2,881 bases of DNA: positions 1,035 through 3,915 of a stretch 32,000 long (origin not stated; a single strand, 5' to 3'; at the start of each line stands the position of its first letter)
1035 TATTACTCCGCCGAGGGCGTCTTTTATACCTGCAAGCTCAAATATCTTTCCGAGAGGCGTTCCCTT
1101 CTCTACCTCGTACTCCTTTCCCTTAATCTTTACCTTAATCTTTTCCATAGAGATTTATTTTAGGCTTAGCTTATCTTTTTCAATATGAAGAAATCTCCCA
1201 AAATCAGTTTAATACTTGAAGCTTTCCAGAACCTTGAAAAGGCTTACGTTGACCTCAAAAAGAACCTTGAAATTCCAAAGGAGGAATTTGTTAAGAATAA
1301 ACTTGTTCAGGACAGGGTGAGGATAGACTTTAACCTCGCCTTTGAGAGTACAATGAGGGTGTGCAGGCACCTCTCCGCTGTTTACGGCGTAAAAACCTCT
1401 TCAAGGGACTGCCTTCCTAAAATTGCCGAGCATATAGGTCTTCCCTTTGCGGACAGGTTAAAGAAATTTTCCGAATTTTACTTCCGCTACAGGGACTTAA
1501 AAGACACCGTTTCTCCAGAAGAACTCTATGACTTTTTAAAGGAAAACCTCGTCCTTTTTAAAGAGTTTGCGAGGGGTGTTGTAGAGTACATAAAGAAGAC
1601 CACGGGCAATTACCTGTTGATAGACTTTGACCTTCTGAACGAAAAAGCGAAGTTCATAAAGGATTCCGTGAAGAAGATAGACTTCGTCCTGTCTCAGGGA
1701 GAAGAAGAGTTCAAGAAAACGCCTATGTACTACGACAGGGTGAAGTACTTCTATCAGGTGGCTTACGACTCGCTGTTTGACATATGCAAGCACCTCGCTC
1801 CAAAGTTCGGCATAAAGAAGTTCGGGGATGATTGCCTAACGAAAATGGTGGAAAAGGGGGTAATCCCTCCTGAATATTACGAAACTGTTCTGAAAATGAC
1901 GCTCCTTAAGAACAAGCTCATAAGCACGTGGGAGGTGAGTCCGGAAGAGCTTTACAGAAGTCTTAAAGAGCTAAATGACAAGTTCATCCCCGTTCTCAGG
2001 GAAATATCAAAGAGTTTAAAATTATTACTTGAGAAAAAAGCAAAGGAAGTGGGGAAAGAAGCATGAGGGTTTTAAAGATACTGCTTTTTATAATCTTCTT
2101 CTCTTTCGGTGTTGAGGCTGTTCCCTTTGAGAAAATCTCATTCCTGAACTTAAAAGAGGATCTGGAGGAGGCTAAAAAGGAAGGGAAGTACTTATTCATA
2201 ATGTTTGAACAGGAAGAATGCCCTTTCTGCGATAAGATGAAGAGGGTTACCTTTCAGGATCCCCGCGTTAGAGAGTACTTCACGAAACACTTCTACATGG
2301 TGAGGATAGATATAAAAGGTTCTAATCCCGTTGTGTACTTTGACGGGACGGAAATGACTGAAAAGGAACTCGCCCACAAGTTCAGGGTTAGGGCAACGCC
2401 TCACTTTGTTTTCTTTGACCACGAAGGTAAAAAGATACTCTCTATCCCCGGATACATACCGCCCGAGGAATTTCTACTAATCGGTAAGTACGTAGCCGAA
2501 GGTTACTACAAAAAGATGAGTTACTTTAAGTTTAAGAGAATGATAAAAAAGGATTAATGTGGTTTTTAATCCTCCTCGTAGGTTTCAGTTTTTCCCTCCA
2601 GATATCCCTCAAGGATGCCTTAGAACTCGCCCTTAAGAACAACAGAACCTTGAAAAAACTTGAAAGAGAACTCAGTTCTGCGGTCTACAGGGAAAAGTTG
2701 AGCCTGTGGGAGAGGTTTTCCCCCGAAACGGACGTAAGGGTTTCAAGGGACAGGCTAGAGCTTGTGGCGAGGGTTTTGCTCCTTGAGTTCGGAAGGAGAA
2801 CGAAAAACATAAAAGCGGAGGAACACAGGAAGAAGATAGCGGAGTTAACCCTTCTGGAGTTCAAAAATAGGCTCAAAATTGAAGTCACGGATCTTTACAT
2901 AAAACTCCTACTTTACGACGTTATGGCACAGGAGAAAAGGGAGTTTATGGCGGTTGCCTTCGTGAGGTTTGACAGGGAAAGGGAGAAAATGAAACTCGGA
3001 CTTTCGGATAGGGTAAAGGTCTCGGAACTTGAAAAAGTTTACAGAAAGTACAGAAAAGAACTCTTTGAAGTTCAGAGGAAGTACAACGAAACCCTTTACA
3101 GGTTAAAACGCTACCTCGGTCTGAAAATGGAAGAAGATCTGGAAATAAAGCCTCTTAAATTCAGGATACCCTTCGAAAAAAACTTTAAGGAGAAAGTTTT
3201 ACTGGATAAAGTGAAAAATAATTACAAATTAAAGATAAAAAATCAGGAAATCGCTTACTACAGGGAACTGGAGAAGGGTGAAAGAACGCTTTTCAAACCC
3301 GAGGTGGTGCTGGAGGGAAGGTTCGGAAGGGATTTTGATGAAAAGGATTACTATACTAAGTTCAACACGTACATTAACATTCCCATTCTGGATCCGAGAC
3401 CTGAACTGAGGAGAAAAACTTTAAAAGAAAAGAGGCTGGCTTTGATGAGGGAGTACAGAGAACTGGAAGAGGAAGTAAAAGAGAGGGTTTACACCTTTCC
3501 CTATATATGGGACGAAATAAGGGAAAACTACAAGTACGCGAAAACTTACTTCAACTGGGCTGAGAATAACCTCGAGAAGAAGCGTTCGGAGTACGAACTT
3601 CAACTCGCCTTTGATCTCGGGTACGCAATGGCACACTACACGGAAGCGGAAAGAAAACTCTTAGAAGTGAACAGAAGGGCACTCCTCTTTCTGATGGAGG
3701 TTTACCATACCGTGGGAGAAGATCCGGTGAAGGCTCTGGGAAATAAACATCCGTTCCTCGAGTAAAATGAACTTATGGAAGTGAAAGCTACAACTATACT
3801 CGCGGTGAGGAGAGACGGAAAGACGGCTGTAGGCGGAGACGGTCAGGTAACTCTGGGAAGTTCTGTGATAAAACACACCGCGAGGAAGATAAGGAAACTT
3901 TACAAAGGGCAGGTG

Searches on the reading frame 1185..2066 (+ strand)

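Call 60: search_protein_families(library=pfam, proteins=[window:1185-2066:+], max_evalue=0.0001)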
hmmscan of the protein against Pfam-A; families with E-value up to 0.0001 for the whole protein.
window:1185-2066:+ (293 aa): 1 family
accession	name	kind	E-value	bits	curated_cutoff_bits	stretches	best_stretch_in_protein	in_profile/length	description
PF01934.22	HepT-like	-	1.6e-20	73.4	23.5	1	158-274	1-120/120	Ribonuclease HepT-like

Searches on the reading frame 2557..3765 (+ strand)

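Call 60: search_protein_families(library=pfam, proteins=[window:2557-3765:+], max_evalue=0.0001)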
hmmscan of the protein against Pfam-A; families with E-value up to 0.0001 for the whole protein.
window:2557-3765:+ (402 aa): 1 family
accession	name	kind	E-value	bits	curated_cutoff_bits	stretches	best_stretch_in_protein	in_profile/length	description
PF02321.23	OEP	-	4e-20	72.8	22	2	18-188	1-187/187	Outer membrane efflux protein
